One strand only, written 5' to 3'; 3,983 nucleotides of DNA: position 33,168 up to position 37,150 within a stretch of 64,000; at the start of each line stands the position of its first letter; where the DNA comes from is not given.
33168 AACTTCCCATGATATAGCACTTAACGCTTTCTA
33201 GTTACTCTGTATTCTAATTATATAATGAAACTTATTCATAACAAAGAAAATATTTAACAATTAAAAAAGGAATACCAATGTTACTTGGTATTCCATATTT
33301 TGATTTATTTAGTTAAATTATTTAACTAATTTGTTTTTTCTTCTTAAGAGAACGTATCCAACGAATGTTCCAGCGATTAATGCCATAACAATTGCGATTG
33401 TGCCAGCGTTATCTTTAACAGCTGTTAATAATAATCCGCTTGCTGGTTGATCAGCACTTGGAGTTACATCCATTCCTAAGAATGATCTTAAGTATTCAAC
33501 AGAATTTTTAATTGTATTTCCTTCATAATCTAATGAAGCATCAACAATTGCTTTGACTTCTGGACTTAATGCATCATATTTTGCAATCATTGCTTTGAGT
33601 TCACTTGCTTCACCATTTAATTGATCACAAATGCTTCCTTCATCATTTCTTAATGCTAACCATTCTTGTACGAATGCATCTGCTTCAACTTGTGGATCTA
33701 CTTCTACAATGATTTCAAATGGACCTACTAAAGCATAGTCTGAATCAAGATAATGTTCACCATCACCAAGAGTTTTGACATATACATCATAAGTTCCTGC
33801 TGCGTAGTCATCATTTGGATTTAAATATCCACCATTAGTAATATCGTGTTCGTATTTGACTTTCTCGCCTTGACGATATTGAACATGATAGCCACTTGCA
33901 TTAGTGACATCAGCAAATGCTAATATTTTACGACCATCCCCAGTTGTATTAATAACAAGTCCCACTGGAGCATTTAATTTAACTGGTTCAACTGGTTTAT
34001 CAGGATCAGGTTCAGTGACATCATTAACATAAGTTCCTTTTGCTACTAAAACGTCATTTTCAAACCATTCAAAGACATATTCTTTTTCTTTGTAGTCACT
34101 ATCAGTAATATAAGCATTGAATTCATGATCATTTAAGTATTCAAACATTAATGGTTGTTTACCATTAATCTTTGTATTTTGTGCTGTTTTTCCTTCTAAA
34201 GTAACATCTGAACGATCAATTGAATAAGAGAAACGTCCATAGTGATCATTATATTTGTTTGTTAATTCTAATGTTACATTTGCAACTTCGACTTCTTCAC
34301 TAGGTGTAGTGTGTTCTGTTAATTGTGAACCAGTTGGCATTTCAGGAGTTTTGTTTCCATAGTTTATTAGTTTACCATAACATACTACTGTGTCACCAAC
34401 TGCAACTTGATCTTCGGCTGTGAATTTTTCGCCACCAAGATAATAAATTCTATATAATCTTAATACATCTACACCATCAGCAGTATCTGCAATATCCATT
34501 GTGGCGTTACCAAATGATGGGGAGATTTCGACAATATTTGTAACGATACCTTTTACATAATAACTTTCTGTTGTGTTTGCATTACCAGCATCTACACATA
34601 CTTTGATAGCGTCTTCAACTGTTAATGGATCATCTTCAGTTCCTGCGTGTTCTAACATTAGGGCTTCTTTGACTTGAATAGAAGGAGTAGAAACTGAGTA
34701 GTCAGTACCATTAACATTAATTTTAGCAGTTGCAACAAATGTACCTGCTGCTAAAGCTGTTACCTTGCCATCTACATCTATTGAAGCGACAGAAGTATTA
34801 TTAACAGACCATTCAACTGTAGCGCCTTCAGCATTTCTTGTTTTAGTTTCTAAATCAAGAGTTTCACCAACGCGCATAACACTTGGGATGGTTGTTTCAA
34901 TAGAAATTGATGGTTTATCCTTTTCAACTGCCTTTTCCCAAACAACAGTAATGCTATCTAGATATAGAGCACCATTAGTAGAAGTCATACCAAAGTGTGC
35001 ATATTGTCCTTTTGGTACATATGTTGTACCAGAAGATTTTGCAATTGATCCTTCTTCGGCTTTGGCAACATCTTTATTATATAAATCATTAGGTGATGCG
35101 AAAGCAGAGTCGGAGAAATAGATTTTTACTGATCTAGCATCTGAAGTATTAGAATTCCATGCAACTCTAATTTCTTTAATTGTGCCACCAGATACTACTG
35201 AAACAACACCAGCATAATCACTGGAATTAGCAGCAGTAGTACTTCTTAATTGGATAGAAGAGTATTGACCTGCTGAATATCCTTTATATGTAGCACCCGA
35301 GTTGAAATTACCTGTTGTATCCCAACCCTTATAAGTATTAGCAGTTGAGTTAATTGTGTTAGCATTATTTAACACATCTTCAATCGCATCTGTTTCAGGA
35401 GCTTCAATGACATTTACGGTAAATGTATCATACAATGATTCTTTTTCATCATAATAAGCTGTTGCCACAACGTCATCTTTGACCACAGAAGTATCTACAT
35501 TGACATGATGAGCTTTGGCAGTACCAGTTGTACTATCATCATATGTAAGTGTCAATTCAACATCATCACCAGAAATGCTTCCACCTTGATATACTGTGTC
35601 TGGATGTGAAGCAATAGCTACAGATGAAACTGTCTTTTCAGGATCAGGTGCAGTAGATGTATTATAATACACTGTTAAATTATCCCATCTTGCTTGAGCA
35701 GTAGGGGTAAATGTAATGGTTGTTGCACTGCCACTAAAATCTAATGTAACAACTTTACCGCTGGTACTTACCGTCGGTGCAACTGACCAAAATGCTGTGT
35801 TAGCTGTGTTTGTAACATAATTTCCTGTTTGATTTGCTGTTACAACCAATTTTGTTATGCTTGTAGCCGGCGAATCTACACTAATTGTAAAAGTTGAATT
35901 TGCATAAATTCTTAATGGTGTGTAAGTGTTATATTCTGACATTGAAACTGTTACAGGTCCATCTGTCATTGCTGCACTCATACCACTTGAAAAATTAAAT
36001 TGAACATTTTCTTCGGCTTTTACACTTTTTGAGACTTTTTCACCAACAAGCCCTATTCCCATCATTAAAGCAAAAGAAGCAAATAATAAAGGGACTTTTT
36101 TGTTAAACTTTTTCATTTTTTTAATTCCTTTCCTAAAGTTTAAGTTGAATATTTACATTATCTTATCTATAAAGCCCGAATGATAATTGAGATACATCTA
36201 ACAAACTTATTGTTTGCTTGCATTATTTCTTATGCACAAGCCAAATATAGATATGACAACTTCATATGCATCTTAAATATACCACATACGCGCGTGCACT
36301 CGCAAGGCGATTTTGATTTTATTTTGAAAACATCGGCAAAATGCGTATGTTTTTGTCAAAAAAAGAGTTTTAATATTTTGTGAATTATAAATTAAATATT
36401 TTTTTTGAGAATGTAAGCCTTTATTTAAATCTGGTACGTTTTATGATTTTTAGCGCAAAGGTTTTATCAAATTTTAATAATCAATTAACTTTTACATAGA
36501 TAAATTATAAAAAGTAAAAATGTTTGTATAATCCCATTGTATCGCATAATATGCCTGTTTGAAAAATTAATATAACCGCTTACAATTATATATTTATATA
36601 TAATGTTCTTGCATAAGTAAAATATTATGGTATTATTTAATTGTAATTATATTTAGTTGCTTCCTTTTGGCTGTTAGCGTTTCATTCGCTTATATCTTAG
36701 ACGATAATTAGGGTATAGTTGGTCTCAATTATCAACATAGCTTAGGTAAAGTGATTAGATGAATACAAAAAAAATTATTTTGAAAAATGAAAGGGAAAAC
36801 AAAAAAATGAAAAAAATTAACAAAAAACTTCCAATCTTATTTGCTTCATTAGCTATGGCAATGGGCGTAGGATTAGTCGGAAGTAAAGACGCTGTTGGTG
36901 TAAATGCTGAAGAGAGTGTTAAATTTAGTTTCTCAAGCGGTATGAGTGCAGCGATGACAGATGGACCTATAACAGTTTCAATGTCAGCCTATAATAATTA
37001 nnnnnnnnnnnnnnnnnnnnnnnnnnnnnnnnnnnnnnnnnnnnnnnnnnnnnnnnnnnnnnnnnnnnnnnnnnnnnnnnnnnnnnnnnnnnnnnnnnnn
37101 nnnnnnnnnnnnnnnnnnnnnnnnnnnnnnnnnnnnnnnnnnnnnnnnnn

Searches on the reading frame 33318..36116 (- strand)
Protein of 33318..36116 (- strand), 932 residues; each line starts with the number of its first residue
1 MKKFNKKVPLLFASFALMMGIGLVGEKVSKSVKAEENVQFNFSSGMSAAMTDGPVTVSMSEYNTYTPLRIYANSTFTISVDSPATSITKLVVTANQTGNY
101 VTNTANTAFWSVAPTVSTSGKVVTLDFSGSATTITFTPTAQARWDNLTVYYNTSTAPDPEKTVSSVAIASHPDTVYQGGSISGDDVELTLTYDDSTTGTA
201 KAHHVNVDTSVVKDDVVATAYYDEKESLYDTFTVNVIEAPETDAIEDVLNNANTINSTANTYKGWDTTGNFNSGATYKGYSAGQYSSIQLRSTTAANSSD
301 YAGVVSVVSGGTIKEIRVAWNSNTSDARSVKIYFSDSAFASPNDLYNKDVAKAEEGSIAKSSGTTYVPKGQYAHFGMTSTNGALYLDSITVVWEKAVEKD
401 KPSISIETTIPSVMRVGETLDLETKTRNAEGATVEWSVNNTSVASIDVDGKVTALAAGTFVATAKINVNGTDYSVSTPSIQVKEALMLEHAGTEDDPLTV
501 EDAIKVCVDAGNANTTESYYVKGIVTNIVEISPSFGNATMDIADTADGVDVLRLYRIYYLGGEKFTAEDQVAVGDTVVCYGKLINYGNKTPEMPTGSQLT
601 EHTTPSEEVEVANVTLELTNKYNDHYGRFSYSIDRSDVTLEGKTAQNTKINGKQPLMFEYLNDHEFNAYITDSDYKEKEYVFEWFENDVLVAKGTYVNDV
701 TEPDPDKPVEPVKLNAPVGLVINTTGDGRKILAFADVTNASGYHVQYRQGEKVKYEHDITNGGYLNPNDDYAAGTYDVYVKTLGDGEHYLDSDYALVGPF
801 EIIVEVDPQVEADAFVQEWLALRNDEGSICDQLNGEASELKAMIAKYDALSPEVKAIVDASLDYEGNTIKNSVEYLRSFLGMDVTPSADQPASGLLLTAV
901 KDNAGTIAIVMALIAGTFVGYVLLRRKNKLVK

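Call 8: search_protein_families(library=pfam, proteins=[window:33318-36116:-], max_evalue=0.01)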
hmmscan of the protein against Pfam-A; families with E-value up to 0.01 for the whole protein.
window:33318-36116:- (932 aa): 3 families
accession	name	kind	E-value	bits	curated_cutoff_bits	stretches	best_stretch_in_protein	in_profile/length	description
PF02368.24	Big_2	-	3.4e-06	27.4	22.8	1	403-460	4-62/79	Bacterial Ig-like domain (group 2)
PF22479.2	Pam3_gp18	-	0.0015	19.4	24.2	0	608-677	16-81/101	Cyanophage baseplate Pam3 plug gp18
PF25354.1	Ig_NUP210_16th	-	0.0098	15.8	27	0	412-459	8-56/72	NUP210-like, Ig-like domain 16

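Call 12: find_encoding_contigs(protein=window:33318-36116:-, flank=6000, max_places=10)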
Protein window:33318-36116:- (932 aa): no gene with exactly this product is on record in the collection.

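Call 23: find_homologous_proteins(query=window:33318-36116:-, max_evalue=0.00001)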
Query window:33318-36116:- (932 aa): 35 proteins with E <= 0.00001 among 8000 candidates.
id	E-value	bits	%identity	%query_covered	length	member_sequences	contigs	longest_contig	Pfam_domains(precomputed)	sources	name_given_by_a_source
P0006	0.0e+0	2058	100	100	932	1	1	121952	PF02368.25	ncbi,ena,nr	ncbi:MAG: Ig-like domain-containing protein [Erysipelotrichales bacterium]|nr:Ig-like domain-contain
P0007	1.4e-123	432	61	35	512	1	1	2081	-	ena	-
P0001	2.2e-93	332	66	26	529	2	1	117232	-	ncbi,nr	ncbi:MAG: hypothetical protein J1F32_02835 [Erysipelotrichales bacterium]|nr:hypothetical protein [E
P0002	2.3e-88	315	47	45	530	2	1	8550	-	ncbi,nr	ncbi:MAG: hypothetical protein J1F31_06580 [Erysipelotrichales bacterium]|nr:hypothetical protein [E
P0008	1.3e-64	237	36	38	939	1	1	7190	-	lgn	-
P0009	3.3e-45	173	45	19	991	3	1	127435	PF22359.3,PF02368.25,PF04231.20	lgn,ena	-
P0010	8.5e-36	141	43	15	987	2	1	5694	PF04231.20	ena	-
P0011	2.5e-30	123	41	14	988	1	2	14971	PF04231.20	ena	-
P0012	1.1e-24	105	40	19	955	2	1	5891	-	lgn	-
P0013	1.2e-21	95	41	18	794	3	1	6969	PF05547.18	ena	-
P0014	2.1e-20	91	40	17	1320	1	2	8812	PF09479.17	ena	-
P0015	5.3e-20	89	41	18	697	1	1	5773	-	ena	-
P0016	4.1e-19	86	42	16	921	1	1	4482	PF13004.14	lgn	-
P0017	4.4e-18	83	30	35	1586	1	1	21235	PF22359.3,PF02368.25,PF03415.20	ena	-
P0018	3.2e-17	80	38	19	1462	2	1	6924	PF22073.3,PF00404.25,PF05547.18,PF13287.13,PF13290.14,PF26918.1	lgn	-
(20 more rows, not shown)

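Call 24: find_encoding_contigs(protein=P0007, flank=8000, max_places=10)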
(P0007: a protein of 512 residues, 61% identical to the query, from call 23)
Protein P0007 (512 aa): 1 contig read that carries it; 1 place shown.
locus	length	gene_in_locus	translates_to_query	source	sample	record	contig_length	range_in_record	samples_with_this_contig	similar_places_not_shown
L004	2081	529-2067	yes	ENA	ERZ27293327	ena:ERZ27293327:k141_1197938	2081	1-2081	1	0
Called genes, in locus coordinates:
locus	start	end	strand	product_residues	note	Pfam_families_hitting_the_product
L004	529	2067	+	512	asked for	-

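Call 25: find_encoding_contigs(protein=P0008, flank=8000, max_places=10)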
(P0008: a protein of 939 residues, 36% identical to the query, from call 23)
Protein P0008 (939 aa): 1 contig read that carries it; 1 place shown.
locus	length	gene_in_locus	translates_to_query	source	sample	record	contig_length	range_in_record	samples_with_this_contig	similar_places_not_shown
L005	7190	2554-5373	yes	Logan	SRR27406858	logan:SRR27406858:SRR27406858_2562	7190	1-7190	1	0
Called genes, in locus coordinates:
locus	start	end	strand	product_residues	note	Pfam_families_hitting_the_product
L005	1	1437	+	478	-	?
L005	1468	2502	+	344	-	PF20200:DUF6562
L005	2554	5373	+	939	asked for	-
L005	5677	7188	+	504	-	?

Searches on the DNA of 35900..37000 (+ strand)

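Call 10: search_rna_families(source=window, start=35900, end=37000, threshold=evalue, max_evalue=1)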
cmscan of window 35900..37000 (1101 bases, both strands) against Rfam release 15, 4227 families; matches with E-value up to 1: 1.
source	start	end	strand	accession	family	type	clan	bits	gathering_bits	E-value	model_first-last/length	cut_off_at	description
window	35946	36072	-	RF00408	SNORA1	Gene; snRNA; snoRNA; HACA-box;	-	22.9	70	0.32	1-135/135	no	Small nucleolar RNA SNORA1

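Call 79: build_rna_model(alignment_id=A6, structure=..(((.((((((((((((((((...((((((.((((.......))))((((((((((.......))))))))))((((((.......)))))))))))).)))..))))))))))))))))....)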
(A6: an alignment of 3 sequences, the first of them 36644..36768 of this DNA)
Model R1 built from alignment A6 (3 sequences, 125 columns); structure: as given.
model positions 125; base pairs 45; branch points 2; effective number of sequences 0.69; information 0.591 bits per position. Calibrated on 0.2 Mb of random sequence (short: E-values are rough).
structure used (alignment columns):
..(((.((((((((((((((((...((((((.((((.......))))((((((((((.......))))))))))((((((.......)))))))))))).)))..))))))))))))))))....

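Call 80: search_with_rna_model(model_id=R1, sources=[window, L002, L003, L004, L009, L011, L012, L015, L005], max_evalue=10, show_alignments=6)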
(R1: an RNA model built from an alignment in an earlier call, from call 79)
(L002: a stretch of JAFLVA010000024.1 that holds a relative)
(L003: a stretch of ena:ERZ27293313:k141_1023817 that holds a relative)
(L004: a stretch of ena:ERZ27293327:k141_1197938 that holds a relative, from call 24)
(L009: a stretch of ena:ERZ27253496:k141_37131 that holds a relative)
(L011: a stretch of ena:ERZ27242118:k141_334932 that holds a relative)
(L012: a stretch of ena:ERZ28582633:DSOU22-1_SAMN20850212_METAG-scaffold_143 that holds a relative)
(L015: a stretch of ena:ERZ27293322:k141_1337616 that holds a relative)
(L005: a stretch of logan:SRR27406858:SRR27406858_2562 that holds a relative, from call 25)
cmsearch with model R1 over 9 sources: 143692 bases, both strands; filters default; matches with E-value up to 10: 9.
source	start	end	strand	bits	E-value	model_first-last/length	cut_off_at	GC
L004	20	144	-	148.4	1.7e-34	1-125/125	no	0.32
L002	2428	2552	+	144.6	1.5e-33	1-125/125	no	0.29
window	36644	36768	+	144.5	1.6e-33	1-125/125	no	0.31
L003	1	45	+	27.3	0.00063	81-125/125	5'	0.24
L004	379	495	+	25.4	0.0019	1-125/125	no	0.27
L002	1319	1436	-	24.4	0.0034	1-125/125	no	0.25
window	36150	36266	-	19.1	0.073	1-125/125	no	0.27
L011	3944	4053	+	17.2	0.22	1-125/125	no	0.25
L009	11756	11878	-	15.9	0.48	1-125/125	no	0.24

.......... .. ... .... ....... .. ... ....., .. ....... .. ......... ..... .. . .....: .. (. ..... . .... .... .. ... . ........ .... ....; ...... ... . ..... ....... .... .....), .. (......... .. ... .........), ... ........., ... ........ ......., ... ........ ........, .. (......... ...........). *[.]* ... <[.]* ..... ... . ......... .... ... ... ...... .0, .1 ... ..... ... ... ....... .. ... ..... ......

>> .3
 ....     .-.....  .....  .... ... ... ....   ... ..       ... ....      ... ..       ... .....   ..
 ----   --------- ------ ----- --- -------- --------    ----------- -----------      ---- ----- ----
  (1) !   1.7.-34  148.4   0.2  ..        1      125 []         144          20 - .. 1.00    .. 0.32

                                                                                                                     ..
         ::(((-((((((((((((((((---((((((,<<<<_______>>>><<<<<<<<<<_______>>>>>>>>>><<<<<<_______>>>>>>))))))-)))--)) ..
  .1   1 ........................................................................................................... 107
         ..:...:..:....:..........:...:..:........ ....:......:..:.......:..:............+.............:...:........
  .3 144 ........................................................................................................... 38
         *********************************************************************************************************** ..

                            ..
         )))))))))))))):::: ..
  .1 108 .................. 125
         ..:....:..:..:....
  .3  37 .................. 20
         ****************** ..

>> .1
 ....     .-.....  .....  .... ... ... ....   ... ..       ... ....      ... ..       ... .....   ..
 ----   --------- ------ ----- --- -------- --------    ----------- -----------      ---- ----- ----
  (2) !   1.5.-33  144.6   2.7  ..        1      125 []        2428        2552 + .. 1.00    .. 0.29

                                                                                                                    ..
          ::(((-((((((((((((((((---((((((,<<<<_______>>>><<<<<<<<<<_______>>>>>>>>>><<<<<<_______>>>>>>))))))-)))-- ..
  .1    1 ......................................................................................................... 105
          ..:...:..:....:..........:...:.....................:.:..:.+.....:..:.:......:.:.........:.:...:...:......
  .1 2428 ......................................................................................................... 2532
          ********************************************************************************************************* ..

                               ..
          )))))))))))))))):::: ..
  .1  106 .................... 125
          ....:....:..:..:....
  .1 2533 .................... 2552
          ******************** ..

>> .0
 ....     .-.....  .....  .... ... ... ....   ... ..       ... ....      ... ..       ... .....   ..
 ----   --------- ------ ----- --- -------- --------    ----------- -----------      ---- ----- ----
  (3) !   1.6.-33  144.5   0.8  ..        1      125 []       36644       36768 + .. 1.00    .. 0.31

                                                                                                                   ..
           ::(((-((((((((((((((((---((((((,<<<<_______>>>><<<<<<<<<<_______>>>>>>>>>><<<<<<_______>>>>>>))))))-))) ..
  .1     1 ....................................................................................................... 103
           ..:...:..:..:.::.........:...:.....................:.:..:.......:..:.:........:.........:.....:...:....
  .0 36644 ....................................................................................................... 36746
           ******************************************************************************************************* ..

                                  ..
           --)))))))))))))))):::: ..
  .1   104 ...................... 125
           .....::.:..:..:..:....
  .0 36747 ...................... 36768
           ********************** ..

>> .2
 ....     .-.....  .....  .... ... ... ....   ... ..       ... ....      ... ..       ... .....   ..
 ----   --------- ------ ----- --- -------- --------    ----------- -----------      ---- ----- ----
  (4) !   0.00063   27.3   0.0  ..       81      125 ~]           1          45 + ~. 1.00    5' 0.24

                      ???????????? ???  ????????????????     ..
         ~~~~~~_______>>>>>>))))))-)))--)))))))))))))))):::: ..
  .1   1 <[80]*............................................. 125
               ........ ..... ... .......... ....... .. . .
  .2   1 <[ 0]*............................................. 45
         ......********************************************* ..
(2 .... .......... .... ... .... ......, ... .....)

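Call 81: search_with_rna_model(model_id=R1, sources=[window, L002, L004, L009, L011], max_evalue=10, make_alignment=true, filters=off)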
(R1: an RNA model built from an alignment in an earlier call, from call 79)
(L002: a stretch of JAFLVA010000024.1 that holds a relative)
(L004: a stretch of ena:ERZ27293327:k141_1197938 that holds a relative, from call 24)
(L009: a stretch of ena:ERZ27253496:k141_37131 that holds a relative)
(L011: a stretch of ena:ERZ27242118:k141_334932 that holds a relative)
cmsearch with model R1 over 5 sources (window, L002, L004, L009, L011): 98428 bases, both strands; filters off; matches with E-value up to 10: 42.
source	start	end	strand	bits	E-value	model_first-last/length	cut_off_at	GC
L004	20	144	-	148.4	1.2e-34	1-125/125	no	0.32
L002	2428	2552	+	144.6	1.1e-33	1-125/125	no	0.29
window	36644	36768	+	144.5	1.1e-33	1-125/125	no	0.31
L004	379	495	+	25.4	0.0013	1-125/125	no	0.27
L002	1319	1436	-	24.4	0.0023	1-125/125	no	0.25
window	36150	36266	-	19.1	0.05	1-125/125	no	0.27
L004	21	144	+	18.4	0.075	1-125/125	no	0.32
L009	14209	14274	-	17.4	0.13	1-125/125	no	0.2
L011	3944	4053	+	17.2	0.15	1-125/125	no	0.25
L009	6825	6932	+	17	0.18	1-125/125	no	0.26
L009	11756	11878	-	15.9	0.33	1-125/125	no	0.24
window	29862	29961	+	13.4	1.4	1-125/125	no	0.33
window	9498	9540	-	12.7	2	1-125/125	no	0.26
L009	2348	2420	+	12.6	2.3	1-125/125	no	0.27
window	7152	7182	+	12.4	2.6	1-125/125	no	0.16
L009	1467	1543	-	12.4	2.6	1-125/125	no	0.23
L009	8703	8808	+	12.1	2.9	1-125/125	no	0.29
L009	5945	6002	-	11.8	3.6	1-125/125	no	0.26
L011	6795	6854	+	11.7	3.8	1-125/125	no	0.25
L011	140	185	-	11.2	5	1-125/125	no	0.22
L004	1906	2002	-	11.1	5.2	1-125/125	no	0.31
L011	6051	6080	+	11.1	5.3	1-125/125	no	0.13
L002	2428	2551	-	10.7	6.5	1-125/125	no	0.29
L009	9159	9202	-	10.7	6.7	1-125/125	no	0.2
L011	6086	6129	-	10.6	7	1-125/125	no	0.2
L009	4607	4646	+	10.6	7.1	1-125/125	no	0.2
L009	12624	12692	+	10.4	8.1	1-125/125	no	0.3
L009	9314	9350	-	10.3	8.5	1-125/125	no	0.24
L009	15251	15331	+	10.2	9.1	1-125/125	no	0.25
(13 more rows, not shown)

Alignment A8: 42 matches aligned to the model, 205 columns, each read 5' to 3' on its own strand. Consensus structure (alignment columns), stored with it:
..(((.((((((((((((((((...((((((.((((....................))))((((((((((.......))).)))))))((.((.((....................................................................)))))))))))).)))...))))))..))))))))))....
